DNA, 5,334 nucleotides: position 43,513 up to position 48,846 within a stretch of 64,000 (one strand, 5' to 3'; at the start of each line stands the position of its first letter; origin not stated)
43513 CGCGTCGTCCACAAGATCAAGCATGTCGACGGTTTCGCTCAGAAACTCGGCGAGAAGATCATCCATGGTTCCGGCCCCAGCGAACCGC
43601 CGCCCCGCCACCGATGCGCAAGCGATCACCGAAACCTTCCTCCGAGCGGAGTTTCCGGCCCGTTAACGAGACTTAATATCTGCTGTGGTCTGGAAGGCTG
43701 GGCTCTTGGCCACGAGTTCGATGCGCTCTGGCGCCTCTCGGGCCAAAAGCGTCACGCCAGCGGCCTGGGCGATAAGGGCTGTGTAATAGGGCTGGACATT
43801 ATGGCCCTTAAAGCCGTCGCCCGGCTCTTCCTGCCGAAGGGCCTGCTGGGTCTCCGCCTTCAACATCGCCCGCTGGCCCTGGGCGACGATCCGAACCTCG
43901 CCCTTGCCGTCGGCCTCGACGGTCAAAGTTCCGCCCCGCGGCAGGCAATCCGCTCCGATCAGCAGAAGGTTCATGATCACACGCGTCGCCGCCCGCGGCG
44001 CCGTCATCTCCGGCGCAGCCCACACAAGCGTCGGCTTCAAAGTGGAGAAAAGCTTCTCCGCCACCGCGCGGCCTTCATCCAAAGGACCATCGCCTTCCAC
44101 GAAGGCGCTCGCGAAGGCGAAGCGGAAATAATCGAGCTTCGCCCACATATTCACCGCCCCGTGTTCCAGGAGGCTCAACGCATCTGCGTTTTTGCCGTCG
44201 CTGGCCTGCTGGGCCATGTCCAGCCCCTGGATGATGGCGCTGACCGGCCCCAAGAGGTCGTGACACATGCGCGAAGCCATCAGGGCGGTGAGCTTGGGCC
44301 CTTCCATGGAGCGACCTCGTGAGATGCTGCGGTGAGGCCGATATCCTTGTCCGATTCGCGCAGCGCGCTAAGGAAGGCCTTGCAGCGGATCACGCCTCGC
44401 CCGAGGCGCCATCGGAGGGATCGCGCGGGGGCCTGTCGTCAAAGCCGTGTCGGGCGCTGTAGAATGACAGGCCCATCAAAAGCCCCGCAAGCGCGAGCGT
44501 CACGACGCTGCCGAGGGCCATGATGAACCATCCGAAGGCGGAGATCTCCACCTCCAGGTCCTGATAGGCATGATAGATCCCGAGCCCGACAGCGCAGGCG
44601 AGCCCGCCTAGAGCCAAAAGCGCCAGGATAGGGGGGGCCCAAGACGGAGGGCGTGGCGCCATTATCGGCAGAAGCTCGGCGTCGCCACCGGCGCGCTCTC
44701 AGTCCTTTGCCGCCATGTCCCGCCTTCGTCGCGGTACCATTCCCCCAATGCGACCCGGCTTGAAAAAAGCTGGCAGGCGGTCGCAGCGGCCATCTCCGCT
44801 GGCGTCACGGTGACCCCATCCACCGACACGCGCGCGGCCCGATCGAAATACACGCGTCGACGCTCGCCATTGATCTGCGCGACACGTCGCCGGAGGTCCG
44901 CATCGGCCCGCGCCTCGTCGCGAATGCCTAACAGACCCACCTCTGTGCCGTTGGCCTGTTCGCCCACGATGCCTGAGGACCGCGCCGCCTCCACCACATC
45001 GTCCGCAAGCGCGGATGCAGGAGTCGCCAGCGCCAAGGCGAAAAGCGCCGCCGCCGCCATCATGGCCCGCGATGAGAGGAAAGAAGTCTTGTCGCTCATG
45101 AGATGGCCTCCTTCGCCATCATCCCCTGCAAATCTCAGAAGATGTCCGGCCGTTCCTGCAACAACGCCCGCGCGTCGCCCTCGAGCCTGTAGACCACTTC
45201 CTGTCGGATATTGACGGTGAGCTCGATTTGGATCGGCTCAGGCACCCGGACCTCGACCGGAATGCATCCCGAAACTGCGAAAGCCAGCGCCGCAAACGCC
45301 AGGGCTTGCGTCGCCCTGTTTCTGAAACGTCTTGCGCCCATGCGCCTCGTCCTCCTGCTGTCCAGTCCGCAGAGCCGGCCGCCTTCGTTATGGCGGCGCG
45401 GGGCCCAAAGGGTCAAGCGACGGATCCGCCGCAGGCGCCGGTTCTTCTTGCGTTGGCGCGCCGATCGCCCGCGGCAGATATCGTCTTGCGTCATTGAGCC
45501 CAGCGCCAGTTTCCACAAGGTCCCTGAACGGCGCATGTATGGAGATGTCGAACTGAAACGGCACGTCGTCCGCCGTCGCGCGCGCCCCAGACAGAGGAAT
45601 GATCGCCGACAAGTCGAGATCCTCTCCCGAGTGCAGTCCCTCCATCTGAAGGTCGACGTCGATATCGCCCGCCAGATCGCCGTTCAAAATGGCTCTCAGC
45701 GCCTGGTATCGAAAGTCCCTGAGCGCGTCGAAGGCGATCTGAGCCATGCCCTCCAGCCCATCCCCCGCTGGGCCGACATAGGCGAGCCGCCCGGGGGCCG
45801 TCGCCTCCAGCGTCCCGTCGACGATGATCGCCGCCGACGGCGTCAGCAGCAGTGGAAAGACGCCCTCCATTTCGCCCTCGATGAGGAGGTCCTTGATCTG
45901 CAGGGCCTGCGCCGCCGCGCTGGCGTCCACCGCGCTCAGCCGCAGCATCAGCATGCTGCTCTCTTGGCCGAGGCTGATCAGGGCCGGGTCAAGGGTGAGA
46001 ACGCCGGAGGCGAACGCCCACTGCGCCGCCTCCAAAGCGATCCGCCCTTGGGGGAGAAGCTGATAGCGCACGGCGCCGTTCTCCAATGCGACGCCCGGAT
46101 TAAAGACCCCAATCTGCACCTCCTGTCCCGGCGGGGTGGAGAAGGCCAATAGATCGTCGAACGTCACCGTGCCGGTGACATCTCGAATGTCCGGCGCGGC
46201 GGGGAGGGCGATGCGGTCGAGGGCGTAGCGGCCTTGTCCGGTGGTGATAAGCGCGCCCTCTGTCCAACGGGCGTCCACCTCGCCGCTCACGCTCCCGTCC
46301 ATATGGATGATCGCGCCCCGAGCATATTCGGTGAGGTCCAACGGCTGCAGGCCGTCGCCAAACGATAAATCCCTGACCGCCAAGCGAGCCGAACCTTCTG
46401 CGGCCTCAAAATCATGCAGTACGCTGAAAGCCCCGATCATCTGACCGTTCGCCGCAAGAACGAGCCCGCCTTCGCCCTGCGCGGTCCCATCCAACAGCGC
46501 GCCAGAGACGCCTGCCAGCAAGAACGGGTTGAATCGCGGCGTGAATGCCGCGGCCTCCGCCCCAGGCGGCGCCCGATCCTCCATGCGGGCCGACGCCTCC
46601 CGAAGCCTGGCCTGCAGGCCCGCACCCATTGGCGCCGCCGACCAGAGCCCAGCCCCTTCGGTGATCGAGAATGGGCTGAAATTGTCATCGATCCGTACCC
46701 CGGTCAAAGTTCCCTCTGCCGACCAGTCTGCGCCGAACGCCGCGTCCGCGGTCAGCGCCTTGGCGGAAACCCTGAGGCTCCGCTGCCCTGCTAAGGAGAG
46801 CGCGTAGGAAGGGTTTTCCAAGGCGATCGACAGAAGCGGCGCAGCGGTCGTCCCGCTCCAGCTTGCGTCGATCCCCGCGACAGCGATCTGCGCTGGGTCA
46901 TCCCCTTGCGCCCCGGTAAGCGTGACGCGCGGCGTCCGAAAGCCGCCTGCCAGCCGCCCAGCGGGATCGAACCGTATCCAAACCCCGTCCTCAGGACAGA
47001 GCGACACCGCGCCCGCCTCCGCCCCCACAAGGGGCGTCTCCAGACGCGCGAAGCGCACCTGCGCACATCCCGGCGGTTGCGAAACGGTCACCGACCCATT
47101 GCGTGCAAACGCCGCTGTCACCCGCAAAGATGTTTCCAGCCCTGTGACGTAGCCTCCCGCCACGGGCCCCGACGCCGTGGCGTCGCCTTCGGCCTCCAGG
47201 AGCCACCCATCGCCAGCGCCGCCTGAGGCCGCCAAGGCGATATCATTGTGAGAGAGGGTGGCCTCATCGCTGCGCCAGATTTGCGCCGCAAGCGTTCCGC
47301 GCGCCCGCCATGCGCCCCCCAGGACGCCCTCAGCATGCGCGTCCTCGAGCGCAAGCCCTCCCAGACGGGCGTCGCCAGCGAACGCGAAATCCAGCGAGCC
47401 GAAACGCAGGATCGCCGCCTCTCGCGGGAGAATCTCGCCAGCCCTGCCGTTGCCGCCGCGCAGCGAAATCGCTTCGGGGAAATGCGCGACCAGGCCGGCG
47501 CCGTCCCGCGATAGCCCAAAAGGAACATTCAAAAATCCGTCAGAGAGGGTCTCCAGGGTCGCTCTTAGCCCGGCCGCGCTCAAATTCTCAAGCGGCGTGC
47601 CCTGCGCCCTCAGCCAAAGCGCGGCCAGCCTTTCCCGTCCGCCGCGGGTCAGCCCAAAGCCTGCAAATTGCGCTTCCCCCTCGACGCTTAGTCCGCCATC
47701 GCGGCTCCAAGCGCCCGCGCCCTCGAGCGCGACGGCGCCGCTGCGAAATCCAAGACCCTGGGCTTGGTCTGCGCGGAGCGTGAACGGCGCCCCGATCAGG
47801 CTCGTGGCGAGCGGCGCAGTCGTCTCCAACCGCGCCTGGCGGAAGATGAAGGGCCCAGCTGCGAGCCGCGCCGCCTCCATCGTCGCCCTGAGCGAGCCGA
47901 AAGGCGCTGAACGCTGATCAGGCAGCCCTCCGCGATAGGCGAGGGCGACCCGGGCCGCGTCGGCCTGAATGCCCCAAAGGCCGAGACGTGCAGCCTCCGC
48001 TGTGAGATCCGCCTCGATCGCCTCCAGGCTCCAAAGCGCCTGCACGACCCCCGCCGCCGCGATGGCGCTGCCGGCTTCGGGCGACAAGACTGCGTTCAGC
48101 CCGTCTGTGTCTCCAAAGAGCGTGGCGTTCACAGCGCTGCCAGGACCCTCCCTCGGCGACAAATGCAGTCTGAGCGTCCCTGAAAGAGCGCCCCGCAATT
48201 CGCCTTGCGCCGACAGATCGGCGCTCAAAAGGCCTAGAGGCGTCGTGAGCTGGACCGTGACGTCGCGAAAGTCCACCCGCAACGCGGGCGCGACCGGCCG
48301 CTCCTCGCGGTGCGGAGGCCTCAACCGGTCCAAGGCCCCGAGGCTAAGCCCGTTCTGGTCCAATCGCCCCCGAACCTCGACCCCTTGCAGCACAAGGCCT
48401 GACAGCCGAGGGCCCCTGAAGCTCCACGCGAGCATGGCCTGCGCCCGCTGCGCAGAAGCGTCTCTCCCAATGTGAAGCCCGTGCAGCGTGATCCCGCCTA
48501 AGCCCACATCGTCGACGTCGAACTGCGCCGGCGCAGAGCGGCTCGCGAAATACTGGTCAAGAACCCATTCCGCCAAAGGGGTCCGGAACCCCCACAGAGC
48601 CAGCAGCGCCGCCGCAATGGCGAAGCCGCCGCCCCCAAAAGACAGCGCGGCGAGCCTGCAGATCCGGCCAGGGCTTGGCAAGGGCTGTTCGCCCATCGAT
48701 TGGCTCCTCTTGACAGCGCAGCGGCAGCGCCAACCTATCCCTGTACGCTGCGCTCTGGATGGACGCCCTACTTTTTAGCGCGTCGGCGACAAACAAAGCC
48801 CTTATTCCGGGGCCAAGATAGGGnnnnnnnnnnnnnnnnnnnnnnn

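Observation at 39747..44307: ChpT-type phosphotransferase in line with a CheA-REC hybrid kinase, CheY and CheR, with no CheW, CheB or MCP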

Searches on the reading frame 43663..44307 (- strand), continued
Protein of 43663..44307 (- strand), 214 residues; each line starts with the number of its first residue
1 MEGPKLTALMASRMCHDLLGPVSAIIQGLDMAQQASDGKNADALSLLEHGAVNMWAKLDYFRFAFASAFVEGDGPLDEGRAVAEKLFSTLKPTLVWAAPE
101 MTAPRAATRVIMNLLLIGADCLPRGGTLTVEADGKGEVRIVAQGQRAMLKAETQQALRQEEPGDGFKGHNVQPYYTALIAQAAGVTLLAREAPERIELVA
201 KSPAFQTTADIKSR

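Call 44: find_encoding_contigs(protein=window:43663-44307:-, flank=5000, max_places=10)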
Protein window:43663-44307:- (214 aa): 23 contigs read that carry it; 4 places shown.
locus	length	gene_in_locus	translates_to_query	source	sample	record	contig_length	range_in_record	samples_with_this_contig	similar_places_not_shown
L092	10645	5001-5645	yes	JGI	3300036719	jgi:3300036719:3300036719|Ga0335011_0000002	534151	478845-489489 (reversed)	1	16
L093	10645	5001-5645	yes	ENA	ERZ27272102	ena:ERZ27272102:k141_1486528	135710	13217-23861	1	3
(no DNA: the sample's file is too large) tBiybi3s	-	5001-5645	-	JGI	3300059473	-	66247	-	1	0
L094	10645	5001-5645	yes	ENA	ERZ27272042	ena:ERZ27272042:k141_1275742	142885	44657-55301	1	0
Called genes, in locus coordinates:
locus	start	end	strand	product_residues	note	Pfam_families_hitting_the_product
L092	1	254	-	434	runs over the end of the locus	PF19425:Csd3_N2, PF01551:Peptidase_M23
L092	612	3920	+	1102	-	PF11739:YdbH-like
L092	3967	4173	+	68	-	PF13617:Lipoprotein_19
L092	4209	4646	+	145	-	PF07027:DUF1318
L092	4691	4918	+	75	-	-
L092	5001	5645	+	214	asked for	PF10090:HPTransfase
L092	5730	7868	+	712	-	PF01627:Hpt, PF02895:H-kinase_dim (faint), PF02518:HATPase_c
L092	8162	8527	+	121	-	PF00072:Response_reg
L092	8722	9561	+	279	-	PF01739:CheR, PF13489:Methyltransf_23 (weak), PF13649:Methyltransf_25 (faint), PF08242:Methyltransf_12 (faint)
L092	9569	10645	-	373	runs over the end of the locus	PF03969:AFG1_ATPase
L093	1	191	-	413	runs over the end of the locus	PF19425:Csd3_N2, PF01551:Peptidase_M23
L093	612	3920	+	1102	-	PF11739:YdbH-like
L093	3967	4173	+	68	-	PF13617:Lipoprotein_19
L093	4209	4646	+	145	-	PF07027:DUF1318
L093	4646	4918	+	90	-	-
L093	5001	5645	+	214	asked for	PF10090:HPTransfase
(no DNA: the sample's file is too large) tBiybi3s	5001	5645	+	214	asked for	PF10090:HPTransfase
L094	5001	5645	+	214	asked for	PF10090:HPTransfase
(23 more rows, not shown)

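Call 45: find_encoding_contigs(protein=P0001, flank=5000, max_places=4)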
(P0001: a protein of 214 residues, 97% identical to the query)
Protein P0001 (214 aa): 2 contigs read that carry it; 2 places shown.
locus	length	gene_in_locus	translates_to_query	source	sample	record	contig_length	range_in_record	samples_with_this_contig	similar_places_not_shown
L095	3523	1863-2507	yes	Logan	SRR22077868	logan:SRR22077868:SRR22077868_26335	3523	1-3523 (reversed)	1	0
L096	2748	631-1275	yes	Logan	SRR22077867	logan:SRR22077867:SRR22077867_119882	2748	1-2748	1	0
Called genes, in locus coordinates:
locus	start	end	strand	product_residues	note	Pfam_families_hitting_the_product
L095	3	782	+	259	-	?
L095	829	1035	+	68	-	PF13617:Lipoprotein_19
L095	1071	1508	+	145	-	PF07027:DUF1318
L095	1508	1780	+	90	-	-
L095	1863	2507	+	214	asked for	PF10090:HPTransfase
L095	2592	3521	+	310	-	?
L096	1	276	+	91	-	?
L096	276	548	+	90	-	-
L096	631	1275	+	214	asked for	PF10090:HPTransfase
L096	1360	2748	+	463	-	?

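Call 46: find_encoding_contigs(protein=P0002, flank=5000, max_places=4)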
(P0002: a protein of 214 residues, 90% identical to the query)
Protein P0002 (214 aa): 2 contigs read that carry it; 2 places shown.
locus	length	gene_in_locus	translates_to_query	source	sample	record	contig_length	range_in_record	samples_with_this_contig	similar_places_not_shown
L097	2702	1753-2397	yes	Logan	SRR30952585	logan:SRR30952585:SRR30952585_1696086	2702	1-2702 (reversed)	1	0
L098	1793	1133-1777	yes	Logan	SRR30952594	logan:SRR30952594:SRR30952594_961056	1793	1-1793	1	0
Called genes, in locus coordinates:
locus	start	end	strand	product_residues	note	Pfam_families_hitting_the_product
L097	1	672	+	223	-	?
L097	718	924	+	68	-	PF13617:Lipoprotein_19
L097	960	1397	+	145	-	PF07027:DUF1318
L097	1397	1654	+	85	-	-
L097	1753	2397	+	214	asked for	PF10090:HPTransfase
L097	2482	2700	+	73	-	?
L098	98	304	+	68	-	PF13617:Lipoprotein_19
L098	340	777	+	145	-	PF07027:DUF1318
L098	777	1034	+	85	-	-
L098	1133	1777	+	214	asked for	PF10090:HPTransfase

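Call 55: search_solved_structures(query=window:43663-44307:-, max_evalue=0.001, show_alignments=1)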
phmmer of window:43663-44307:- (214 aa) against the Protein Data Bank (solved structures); distinct sequences matched with E-value up to 0.001: 3.
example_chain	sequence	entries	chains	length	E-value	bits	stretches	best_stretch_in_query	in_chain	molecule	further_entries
4qpj_A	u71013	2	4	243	1.1e-28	103.5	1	6-194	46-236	Phosphotransferase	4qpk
4fmt_A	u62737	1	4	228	6.1e-26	94.5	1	2-203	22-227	ChpT protein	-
4fpp_A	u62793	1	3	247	8e-26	94.1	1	2-203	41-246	phosphotransferase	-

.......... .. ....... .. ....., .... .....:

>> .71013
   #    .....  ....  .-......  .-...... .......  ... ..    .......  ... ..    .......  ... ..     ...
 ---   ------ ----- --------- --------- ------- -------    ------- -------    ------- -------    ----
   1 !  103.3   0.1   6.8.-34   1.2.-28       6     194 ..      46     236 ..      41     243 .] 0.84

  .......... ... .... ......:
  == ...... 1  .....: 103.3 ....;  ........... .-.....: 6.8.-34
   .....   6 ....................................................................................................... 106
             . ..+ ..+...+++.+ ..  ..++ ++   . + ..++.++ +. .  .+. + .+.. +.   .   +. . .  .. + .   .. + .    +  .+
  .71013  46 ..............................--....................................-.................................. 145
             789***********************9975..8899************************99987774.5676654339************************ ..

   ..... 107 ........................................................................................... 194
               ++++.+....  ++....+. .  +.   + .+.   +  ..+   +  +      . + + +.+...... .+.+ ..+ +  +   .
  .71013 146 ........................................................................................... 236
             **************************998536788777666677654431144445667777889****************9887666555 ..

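Call 56: find_related_loci(query=A4, collection=metagenome_contigs, flank=7000)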
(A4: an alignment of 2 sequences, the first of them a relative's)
Query A4 (218 aa) in metagenome_contigs; peptide patterns used: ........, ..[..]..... (x = any residue, [..] = any of these).
600 stretches matched a pattern (row limit reached: there are more); 517 encode a relative of the query (tblastn E <= 1e-3); the best 80 are kept; 80 distinct loci.
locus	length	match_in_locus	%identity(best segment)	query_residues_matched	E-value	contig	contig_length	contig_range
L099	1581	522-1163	56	1-214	6e-76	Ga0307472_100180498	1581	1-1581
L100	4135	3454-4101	52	1-216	1e-72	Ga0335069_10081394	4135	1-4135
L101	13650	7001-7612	57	6-210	3e-72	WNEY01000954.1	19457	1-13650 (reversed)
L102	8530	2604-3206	58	9-210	5e-72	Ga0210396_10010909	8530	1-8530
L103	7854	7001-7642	54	1-214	1e-71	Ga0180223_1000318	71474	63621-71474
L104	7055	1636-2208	59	8-199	2e-71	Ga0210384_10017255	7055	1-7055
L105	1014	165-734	59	9-199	3e-77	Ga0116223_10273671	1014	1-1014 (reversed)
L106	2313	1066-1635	60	9-199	1e-72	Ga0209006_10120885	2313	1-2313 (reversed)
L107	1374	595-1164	59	9-199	2e-75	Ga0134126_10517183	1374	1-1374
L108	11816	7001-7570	60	9-199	1e-70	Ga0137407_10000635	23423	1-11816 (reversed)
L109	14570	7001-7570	60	9-199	1e-70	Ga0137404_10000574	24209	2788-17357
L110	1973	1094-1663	58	9-199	3e-73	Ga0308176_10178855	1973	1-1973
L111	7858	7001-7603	55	9-210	1e-70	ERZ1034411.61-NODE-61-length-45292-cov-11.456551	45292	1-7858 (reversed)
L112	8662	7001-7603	56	9-210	1e-70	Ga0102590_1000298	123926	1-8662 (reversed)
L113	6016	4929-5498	60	9-199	1e-70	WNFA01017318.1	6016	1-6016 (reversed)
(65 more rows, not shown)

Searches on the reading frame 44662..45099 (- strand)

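Call 10: search_protein_families(library=pfam, proteins=[window:44662-45099:-], max_evalue=0.001)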
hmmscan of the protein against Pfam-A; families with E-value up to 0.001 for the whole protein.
window:44662-45099:- (145 aa): 1 family
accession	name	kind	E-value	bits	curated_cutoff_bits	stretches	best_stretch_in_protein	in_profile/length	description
PF07027.17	DUF1318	-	1.7e-15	57.7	27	1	34-132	6-92/92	Protein of unknown function (DUF1318)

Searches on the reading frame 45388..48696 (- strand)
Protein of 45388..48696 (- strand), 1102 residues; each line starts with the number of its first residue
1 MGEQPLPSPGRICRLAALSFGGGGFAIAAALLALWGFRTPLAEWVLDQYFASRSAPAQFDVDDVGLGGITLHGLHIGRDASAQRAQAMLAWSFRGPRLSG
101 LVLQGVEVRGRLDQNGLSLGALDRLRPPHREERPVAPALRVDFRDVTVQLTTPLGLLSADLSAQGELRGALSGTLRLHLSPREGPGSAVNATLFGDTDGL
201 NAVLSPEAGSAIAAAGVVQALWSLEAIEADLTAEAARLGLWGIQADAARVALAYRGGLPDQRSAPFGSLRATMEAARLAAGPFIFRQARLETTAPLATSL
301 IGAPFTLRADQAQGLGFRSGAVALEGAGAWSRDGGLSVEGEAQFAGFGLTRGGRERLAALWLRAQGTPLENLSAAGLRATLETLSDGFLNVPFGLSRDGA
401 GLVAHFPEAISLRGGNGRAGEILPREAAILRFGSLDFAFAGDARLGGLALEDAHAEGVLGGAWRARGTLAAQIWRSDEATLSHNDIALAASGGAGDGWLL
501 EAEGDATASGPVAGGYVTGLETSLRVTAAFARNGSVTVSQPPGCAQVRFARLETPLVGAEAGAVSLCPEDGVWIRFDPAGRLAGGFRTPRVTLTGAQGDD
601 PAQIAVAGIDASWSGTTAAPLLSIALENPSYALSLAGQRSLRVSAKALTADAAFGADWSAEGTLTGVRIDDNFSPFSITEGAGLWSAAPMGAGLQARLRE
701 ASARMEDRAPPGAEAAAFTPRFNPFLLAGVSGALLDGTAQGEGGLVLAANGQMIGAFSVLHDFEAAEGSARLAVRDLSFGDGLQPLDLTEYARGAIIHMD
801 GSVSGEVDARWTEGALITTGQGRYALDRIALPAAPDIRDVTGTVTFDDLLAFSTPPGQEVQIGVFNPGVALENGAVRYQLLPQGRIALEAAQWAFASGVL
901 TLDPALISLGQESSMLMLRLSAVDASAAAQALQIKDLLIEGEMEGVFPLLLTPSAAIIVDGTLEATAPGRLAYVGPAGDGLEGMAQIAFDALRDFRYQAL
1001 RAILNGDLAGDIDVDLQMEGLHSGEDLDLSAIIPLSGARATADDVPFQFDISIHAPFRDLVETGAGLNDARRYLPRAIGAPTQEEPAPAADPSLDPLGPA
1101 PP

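Call 10: search_protein_families(library=pfam, proteins=[window:45388-48696:-], max_evalue=0.001)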
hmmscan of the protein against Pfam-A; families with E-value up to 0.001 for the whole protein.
window:45388-48696:- (1102 aa): 1 family
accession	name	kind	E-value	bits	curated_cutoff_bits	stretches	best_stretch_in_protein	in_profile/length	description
PF11739.14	YdbH-like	-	1e-51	177.3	26.3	2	454-1063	355-877/893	Intermembrane phospholipid transport protein YdbH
